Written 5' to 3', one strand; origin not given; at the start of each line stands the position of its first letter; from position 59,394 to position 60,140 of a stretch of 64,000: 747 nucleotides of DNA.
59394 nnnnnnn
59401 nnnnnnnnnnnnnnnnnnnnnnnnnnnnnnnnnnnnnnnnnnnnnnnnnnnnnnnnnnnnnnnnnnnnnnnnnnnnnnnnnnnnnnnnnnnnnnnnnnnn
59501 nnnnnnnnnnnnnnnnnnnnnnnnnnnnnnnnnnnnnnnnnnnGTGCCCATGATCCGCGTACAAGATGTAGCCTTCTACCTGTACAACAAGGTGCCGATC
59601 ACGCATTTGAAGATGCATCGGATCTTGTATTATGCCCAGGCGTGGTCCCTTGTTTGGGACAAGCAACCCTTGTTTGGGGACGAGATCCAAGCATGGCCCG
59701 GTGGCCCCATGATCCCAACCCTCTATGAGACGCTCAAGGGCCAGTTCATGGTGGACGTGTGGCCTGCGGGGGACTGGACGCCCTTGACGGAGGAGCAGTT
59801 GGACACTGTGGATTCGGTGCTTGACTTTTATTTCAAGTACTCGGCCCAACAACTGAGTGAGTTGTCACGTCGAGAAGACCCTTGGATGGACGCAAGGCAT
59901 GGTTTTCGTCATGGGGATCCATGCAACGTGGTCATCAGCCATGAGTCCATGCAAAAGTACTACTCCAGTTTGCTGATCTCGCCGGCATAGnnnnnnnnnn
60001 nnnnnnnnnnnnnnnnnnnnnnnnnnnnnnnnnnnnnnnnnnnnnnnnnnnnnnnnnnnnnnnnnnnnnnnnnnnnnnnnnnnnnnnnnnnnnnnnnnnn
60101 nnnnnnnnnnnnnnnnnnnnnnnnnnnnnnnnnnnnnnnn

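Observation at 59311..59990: Candidate Panacea-type toxin-antitoxin pair (cationic Trp-rich peptide + DUF4065 protein)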

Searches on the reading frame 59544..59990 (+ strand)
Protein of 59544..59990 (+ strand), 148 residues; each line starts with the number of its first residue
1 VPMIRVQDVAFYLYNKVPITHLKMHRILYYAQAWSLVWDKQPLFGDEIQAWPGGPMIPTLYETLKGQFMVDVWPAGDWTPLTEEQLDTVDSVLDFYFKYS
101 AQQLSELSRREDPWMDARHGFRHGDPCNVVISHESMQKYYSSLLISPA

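Call 3: search_protein_families(library=pfam, proteins=[window:59544-59990:+], max_evalue=0.1)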
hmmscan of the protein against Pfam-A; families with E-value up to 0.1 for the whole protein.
window:59544-59990:+ (148 aa): 1 family
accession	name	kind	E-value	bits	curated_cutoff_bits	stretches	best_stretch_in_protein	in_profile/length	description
PF13274.11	SocA_Panacea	-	7.1e-17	62.8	25.7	1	26-114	3-112/113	Antitoxin SocA-like, Panacea domain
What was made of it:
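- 59550..59990 (+): panA-like gene encoding a 146-aa stand-alone Panacea/DUF4065 protein. Its ATG overlaps the ORF80 stop codon as ATGA. Pfam PF13274 E=7.1e-17 (call 3).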

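Call 4: search_protein_families(library=phrogs, proteins=[window:59544-59990:+], max_evalue=0.1)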
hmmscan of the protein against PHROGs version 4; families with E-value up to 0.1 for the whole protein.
window:59544-59990:+ (148 aa): 2 families
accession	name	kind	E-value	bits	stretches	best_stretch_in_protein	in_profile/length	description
phrog_1281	-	unknown function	1.4e-28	100.9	1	3-144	7-154/195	-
phrog_10390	-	unknown function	1.8e-24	87.8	1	5-142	150-293/299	-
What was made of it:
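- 59550..59990 (+): Matches phrog_1281 and phrog_10390 (call 4).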

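Call 9: search_dna_similar(query=window:59544-59990:+, collection=phages, mode=protein, max_rows=30)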
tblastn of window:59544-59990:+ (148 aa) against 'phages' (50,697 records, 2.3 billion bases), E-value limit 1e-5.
Records with a match: 119; places in all: 123; records where one place covers at least 80% of the query: 84.
Best place of each record, by identity: <60% 119.
By first word of the organism name: Pseudomonas 20; Stx2a-converting 19; Bacteriophage 18; Paenibacillus 15; Escherichia 8; Streptococcus 8; Burkholderia 6; Listeria 5; Riemerella 4; Mycobacterium 3; and 10 more.
By host as written in the record: - 27; Pseudomonas aeruginosa 18; Helicobacter cinaedi 12; Paenibacillus larvae 11; Listeria monocytogenes 4; Riemerella anatipestifer 3; Salmonella serovar Haardt 2; Paenibacillus larvae 2006 2; and 38 more.
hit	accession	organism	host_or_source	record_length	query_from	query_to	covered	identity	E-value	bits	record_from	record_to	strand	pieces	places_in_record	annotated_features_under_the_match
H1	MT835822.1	Bacteriophage sp.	human fecal samples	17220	3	143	95%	41.5%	5e-30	119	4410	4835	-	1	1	record has no annotation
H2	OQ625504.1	Cylindrospermopsis phage Cr-LKS4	Cylindrospermopsis raciborskii KLL07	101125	3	141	94%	34.2%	1e-17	84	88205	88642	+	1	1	hypothetical protein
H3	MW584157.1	Mycobacterium phage prophi68-1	Mycobacterium abscessus GD68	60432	24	147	84%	38.1%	4e-22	97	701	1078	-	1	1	3: GepA-like toxin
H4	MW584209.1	Mycobacterium phage prophiGD04-1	Mycobacterium abscessus GD04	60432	24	147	84%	38.1%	4e-22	97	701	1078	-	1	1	3: GepA-like toxin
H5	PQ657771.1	Escherichia phage EC.P3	Escherichia coli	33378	1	144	97%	30.3%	1e-13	72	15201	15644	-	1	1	hypothetical protein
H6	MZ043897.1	Escherichia phage E212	Escherichia coli K88 cvcc83902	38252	1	144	97%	30.3%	1e-13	72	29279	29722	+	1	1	hypothetical protein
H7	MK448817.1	Streptococcus phage Javan59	Streptococcus anginosus 1505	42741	1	145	98%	29.7%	2e-11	66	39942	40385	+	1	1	hypothetical protein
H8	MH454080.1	Paenibacillus phage Ley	Paenibacillus larvae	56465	3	144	96%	30.3%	8e-12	67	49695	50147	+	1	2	hypothetical protein (x2)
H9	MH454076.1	Paenibacillus phage Ash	Paenibacillus larvae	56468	3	144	96%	30.3%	8e-12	67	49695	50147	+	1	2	hypothetical protein (x2)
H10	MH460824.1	Paenibacillus phage Unity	Paenibacillus larvae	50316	3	144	96%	30.3%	1e-11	67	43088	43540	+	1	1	hypothetical protein | antitoxin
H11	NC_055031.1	Paenibacillus phage Unity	Paenibacillus larvae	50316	3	144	96%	30.3%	1e-11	67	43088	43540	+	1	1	DUF4065 domain-containing protein | antitoxin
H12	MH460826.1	Paenibacillus phage Heath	Paenibacillus larvae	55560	3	144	96%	30.3%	1e-11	67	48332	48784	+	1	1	hypothetical protein | antitoxin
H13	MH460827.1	Paenibacillus phage Halcyone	Paenibacillus larvae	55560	3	144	96%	30.3%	1e-11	67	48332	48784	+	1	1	hypothetical protein | antitoxin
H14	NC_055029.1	Paenibacillus phage Halcyone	Paenibacillus larvae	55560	3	144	96%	30.3%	1e-11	67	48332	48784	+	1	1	DUF4065 domain-containing protein | antitoxin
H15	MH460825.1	Paenibacillus phage Scottie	Paenibacillus larvae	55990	3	144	96%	30.3%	1e-11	67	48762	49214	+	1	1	hypothetical protein | antitoxin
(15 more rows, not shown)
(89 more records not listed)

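Call 10: find_related_loci(query=window:59544-59990:+, collection=viral_contigs, flank=4000)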
Query window:59544-59990:+ (148 aa) in viral_contigs; peptide patterns used: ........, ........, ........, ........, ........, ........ (x = any residue, [..] = any of these).
1 stretches matched a pattern, but none encodes a relative of the query by tblastn (E <= 1e-3).

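Call 13: find_homologous_proteins(query=window:59544-59987:+)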
Query window:59544-59987:+ (148 aa): 10 proteins with E <= 0.001 among 11 candidates.
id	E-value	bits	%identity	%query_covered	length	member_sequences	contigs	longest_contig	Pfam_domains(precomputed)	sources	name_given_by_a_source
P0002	1.7e-97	342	100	99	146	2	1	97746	PF13274.12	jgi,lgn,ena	-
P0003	7.7e-40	154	51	95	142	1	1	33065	PF13274.12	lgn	-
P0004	1.9e-36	143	50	95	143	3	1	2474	PF13274.12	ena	-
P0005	4.3e-32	129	50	99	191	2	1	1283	PF13274.12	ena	-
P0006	7.0e-32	128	44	97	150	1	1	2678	PF13274.12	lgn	-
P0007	8.0e-32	128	44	95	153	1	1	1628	PF13274.12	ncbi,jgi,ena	jgi:uncharacterized phage-associated protein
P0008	1.3e-30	124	43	96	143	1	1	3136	PF13274.12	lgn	-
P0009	5.6e-27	112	43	95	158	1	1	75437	PF13274.12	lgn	-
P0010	2.4e-23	101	41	94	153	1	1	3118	PF13274.12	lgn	-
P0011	3.5e-23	100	46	77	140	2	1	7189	PF13274.12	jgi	jgi:uncharacterized phage-associated protein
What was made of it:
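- Checked: Gene callers use the ATG (P0002, 146 aa, call 13).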

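Call 15: find_encoding_contigs(protein=P0002, flank=6000)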
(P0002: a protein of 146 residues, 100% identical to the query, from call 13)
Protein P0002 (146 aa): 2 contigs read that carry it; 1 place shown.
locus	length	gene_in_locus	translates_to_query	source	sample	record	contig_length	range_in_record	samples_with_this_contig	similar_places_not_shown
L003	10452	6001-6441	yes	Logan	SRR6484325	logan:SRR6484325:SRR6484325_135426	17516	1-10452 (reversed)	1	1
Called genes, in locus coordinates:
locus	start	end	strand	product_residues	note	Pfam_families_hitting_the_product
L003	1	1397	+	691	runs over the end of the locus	PF22745:Nlig-Ia (weak), PF01653:DNA_ligase_aden, PF03120:OB_DNA_ligase, PF00533:BRCT (weak)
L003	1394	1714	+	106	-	-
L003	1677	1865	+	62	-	-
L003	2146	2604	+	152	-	-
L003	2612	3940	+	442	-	PF11149:DUF2924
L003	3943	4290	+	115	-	-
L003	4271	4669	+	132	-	-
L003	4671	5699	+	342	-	PF01145:Band_7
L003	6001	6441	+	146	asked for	PF13274:SocA_Panacea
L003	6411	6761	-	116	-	-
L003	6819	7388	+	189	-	-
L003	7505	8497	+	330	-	PF02562:PhoH, PF13245:AAA_19 (weak), PF13604:AAA_30 (weak)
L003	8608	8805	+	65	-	-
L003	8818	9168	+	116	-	-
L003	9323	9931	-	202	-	-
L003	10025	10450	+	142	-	?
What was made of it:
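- No gene was called there on the contig identical to the window (L003, call 15).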

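Call 16: find_encoding_contigs(protein=P0003, flank=6000)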
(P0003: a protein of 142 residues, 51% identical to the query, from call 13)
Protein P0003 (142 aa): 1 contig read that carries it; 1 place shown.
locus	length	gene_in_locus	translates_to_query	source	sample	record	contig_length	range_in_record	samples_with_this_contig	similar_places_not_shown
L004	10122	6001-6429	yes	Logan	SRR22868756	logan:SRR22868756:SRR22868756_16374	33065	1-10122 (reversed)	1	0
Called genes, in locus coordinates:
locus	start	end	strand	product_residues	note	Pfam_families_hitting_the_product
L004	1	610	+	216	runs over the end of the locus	-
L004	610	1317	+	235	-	-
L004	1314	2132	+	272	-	-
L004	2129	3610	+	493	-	PF13489:Methyltransf_23, PF13847:Methyltransf_31 (weak), PF08241:Methyltransf_11, PF08242:Methyltransf_12, PF13649:Methyltransf_25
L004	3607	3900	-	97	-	-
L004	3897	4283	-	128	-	-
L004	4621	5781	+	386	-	PF13356:Arm-DNA-bind_3 (weak)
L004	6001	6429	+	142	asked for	PF13274:SocA_Panacea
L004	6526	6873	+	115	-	-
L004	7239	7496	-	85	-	PF12728:HTH_17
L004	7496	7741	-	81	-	-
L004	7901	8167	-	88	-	-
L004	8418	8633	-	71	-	-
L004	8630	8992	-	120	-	-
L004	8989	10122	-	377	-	?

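Call 23: search_protein_families(library=padloc, proteins=[window:59544-59990:+], max_evalue=0.1)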
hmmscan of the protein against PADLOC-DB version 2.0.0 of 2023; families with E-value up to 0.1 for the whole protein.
window:59544-59990:+ (148 aa): 0 families

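Call 24: search_protein_families(library=ncbifam, proteins=[window:59544-59990:+], max_evalue=0.1)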
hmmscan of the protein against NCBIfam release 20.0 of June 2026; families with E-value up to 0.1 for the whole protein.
window:59544-59990:+ (148 aa): 1 family
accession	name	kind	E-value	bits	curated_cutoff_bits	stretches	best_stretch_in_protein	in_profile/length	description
NF047745.1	SocA_antitoxin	equivalog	2e-12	47.1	190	1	16-66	18-68/176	type VI toxin-antitoxin system SocA family antitoxin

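Call 42: find_encoding_contigs(protein=P0009, flank=4000, max_places=3)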
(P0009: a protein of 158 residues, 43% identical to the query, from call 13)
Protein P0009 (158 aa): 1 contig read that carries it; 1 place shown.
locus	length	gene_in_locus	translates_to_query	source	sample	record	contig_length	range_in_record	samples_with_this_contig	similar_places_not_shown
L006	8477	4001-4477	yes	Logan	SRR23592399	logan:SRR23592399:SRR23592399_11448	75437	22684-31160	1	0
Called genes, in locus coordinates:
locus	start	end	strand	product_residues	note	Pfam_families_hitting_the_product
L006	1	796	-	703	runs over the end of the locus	-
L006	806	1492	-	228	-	-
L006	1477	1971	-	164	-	-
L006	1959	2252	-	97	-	-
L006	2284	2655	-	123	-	-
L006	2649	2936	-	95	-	PF26092:T4_Y16D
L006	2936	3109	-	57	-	-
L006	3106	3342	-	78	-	-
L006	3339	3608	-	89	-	-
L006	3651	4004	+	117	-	-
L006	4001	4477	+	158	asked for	PF13274:SocA_Panacea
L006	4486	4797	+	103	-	-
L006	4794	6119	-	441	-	PF00150:Cellulase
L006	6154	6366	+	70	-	-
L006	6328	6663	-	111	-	-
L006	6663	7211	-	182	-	-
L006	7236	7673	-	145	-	-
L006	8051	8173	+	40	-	-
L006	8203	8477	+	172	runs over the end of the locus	-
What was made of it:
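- L006 also has an upstream gene overlapping by ATGA (call 42).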

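Call 43: find_encoding_contigs(protein=P0011, flank=4000, max_places=3)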
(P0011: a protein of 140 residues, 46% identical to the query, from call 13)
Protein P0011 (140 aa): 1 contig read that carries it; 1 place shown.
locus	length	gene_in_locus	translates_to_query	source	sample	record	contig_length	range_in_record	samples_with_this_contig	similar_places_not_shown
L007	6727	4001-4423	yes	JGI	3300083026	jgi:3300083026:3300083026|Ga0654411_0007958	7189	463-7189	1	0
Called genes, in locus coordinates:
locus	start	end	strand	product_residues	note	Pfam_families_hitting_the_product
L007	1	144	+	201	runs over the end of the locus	?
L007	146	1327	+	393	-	PF04865:Baseplate_J (weak)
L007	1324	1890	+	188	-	-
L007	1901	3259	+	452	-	-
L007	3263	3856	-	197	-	-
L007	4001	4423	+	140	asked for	PF13274:SocA_Panacea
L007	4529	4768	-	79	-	-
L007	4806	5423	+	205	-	PF01551:Peptidase_M23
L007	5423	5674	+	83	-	-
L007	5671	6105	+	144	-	-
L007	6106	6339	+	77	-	-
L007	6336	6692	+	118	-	-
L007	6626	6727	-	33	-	?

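Call 44: find_encoding_contigs(protein=P0008, flank=4000, max_places=3)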
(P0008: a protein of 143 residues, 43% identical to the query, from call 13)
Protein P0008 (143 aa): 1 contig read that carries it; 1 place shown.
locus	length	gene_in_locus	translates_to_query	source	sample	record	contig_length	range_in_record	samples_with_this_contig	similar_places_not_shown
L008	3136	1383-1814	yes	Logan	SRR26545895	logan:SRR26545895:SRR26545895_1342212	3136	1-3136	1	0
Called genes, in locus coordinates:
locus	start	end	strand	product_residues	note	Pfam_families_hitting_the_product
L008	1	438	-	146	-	?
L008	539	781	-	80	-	-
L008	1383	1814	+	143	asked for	PF13274:SocA_Panacea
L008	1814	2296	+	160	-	-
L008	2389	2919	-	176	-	PF00075:RNase_H, PF13456:RVT_3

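Call 45: find_encoding_contigs(protein=P0010, flank=4000, max_places=3)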
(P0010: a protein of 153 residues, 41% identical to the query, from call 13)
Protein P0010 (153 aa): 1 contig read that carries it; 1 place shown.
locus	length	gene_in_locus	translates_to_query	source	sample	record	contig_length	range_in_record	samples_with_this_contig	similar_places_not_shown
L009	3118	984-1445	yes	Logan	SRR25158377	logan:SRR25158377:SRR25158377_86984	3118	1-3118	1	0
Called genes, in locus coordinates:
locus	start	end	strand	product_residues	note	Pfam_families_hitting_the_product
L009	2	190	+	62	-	?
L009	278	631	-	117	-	-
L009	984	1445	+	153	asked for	PF13274:SocA_Panacea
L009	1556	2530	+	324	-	PF04607:RelA_SpoT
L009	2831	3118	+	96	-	?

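Call 56: search_solved_structures(query=window:59550-59987:+, max_evalue=1, show_alignments=1)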
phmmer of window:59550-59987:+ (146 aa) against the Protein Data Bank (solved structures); distinct sequences matched with E-value up to 1: 7.
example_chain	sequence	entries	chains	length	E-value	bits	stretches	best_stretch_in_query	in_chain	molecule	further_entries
4mfz_A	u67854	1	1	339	0.0038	20.3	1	75-109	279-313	Dbv8 protein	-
4q36_A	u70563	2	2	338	0.26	14.4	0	70-109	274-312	Putative uncharacterized protein tcp24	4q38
4mfj_A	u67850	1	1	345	0.28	14.3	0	70-109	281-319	Putative uncharacterized protein tcp24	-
4cgs_A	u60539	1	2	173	0.33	14.1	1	42-89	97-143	POLYMERASE SUBUNIT PA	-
9mkb_ja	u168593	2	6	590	0.33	14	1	28-90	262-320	gp29, tape measure protein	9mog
6iix_A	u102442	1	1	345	0.36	13.9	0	70-109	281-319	acyltransferase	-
4mfk_A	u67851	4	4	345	0.37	13.9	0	70-109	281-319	Putative uncharacterized protein tcp24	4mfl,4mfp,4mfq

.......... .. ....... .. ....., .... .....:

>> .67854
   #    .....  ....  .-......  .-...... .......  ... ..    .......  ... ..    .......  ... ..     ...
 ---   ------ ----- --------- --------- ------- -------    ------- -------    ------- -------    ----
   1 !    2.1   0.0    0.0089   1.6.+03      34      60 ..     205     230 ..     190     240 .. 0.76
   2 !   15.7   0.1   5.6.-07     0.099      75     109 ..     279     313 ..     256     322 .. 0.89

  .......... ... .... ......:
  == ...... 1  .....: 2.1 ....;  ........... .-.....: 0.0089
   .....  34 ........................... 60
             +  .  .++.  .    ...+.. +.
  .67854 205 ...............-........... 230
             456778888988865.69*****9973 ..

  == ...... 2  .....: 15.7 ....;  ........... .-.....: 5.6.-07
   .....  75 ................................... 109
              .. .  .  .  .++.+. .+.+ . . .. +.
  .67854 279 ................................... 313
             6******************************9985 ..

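Call 62: find_related_loci(query=A4, collection=genome_contigs, flank=2500)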
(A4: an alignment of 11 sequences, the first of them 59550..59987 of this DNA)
Query A4 (146 aa) in genome_contigs; peptide patterns used: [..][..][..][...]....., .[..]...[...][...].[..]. (x = any residue, [..] = any of these).
600 stretches matched a pattern (row limit reached: there are more); 582 encode a relative of the query (tblastn E <= 1e-3); the best 80 are kept; 80 distinct loci.
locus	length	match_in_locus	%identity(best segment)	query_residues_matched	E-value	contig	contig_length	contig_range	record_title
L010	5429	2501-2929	52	1-142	6e-45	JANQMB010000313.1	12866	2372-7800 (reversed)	MAG: Verrucomicrobiales bacterium isolate PL25a_bin.81 k99_3003702, whole genome shotgun sequence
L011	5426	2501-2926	49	1-141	1e-44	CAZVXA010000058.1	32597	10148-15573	MAG TPA_asm: uncultured bacterium isolate SRP319275_co3_141 genome assembly, contig: NODE_1617_length_32597_cov_84.27951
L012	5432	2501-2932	53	1-143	1e-44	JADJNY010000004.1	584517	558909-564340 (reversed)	MAG: Planctomycetota bacterium isolate Fred_18-Q3-R57-64_BAT3C.229 tig00005778-10-5834690, whole genome shotgun sequence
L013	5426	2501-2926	51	1-141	2e-42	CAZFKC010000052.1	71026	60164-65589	MAG TPA_asm: uncultured Nannocystaceae bacterium isolate binchicken_co199_105 genome assembly, contig: NODE_480_length_7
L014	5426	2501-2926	46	1-141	1e-42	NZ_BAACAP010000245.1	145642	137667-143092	Scytonema sp. NUACC26 sequence245, whole genome shotgun sequence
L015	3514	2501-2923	49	1-140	3e-42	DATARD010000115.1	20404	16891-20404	MAG TPA_asm: Thermoanaerobaculia bacterium isolate SMAG_U5484 k141_4399452, whole genome shotgun sequence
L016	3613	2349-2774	51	1-141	3e-42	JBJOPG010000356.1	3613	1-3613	MAG: Cyanobacteriota bacterium isolate watershed3_2019_sw_WHONDRS-S19S_0084_F_bin.1 scaffold_1232, whole genome shotgun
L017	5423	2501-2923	48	1-140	3e-42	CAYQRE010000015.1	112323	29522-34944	MAG TPA_asm: uncultured Thermoanaerobaculia bacterium isolate binchicken_co118_28 genome assembly, contig: NODE_96_lengt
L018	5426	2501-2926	50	1-141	6e-42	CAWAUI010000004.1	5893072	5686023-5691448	MAG: Thermoanaerobaculaceae bacterium isolate MFD09730.bin.2.32 genome assembly, contig: contig_588, whole genome shotgu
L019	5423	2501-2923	48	1-140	4e-42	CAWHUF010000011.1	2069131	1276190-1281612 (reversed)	MAG: uncultured Acidobacteriota bacterium isolate MFD03066.bin.1.255 genome assembly, contig: contig_4016, whole genome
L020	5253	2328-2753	48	1-141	9e-42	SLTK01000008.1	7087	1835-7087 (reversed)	MAG: Chloroflexi bacterium isolate 1MN72D_53_20 NODE_96_length_7095_cov_601_778, whole genome shotgun sequence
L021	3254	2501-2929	46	1-142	7e-42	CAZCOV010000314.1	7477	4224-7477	MAG TPA_asm: uncultured Thermoanaerobaculia bacterium isolate SRP237561_co1_143 genome assembly, contig: NODE_20256_leng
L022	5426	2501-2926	51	1-141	6e-42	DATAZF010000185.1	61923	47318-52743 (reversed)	MAG TPA_asm: Bryobacteraceae bacterium isolate SMAG_U5698 k141_255615, whole genome shotgun sequence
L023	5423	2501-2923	47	1-140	1e-41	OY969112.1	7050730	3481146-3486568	MAG: uncultured Acidobacteriota bacterium isolate MFD04212.bin.1.16 genome assembly, chromosome: 1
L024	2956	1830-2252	48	1-140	1e-41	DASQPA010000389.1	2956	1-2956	MAG TPA_asm: Thermoanaerobaculia bacterium isolate SMAG_U10817 k141_132446, whole genome shotgun sequence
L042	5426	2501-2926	45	1-141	9e-40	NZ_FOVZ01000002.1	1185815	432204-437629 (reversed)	Sphingomonas sp. OK281, whole genome shotgun sequence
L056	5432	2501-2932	46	1-141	2e-38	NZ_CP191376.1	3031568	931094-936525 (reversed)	Gluconobacter japonicus strain T12B chromosome, complete genome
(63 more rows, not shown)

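Call 66: search_protein_families(library=pfam, proteins=[L008:1814-2296:+, L014:2937-3383:+, L006:3651-4004:+, L006:4486-4797:+], max_evalue=0.1)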
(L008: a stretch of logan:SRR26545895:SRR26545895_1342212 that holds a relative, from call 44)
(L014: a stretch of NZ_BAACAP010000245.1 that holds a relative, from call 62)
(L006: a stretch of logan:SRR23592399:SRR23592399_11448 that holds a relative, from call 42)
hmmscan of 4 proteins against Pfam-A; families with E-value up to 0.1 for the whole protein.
L008:1814-2296:+ (160 aa): 0 families

L014:2937-3383:+ (148 aa): 0 families

L006:3651-4004:+ (117 aa): 0 families

L006:4486-4797:+ (103 aa): 0 families

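Call 74: get_annotated_region(hit=H2, flank=2500)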
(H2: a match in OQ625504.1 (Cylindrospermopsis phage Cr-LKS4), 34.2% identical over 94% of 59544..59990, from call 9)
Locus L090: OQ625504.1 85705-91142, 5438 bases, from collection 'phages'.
description: Cylindrospermopsis phage Cr-LKS4, complete genome.
organism: Cylindrospermopsis phage Cr-LKS4 (NCBI taxid 3046275)
taxonomy: Viruses; Duplodnaviria; Heunggongvirae; Uroviricota; Caudoviricetes
host: Cylindrospermopsis raciborskii KLL07; source: surface water, Station A, Lake Kinneret; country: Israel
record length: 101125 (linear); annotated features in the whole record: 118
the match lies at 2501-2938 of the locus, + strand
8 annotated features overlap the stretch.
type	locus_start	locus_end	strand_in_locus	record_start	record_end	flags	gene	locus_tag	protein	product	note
CDS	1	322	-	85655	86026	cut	-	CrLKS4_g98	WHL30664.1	hypothetical protein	-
CDS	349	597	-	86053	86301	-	-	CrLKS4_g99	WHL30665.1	hypothetical protein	-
CDS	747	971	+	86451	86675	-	-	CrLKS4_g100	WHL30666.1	N6 adenine-specific DNA methyltransferase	N6 adenine-specific DNA methyltransferase (partial)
repeat_region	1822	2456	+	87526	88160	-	-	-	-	-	CRISPR Array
CDS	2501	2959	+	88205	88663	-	-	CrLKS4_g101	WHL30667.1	hypothetical protein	-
repeat_region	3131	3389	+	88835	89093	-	-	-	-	-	CRISPR Array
CDS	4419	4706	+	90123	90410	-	-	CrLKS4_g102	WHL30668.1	hypothetical protein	-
CDS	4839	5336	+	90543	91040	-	-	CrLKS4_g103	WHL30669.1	hypothetical protein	-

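Call 75: get_annotated_region(hit=H3, flank=2500)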
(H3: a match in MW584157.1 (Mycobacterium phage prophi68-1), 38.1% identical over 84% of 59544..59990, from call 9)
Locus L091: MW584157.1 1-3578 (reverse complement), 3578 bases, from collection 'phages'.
description: Mycobacterium phage prophi68-1, complete genome.
organism: Mycobacterium phage prophi68-1 (NCBI taxid 2813220)
taxonomy: Viruses; Duplodnaviria; Heunggongvirae; Uroviricota; Caudoviricetes
host: Mycobacterium abscessus GD68; source: -; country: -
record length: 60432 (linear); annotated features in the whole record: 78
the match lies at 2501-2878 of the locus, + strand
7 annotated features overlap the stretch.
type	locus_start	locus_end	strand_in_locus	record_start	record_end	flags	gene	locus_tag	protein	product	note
CDS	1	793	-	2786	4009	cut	7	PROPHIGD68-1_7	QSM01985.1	WXG motif protein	-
CDS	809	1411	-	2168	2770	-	6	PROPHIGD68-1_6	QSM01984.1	hypothetical protein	-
CDS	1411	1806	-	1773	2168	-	5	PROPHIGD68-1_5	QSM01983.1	WXG motif protein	-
CDS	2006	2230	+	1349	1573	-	4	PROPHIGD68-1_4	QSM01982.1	hypothetical protein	-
CDS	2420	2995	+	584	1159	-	3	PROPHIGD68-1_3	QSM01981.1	GepA-like toxin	-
CDS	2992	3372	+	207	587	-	2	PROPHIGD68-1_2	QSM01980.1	antitoxin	-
CDS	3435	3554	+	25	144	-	1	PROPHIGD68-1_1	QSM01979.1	hypothetical protein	-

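Call 79: predict_structure(alignment_id=A6)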
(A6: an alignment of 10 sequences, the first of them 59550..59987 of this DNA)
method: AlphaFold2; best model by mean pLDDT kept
length: 146 residues; sequences in the alignment: 10
mean_pLDDT: 93.8   pTM: 0.89
mean pLDDT of the five models: 93.8, 93.3, 93.2, 93.2, 91.8
residues with pLDDT >= 90: 129; 70-90: 14; 50-70: 1; < 50: 2
segments of 3 or more residues with pLDDT < 50: none
pLDDT, mean of each block of 10 residues (from residue 1): 95 95 98 95 97 96 91 90 96 97 97 95 92 96 65
secondary structure, 60 per line:
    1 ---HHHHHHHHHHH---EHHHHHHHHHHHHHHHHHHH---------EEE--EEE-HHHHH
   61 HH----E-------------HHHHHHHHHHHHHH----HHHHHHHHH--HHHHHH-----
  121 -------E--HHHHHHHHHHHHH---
elements in order: H4-14 H19-37 E47-49 E52-54 H56-62 H81-94 H99-107 H110-115 H131-143
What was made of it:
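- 59550..59990 (+): AF2 pLDDT 93.8, with helices 4-14, 19-37, 56-62, 81-94, 99-107, 110-115 and 131-143 and strands 47-49 and 52-54 (call 79).
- On Panacea / DUF4065 domain proteins (PF13274): AF2 model with pLDDT 93.8 and pTM 0.89, showing seven helices and two strands (call 79).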
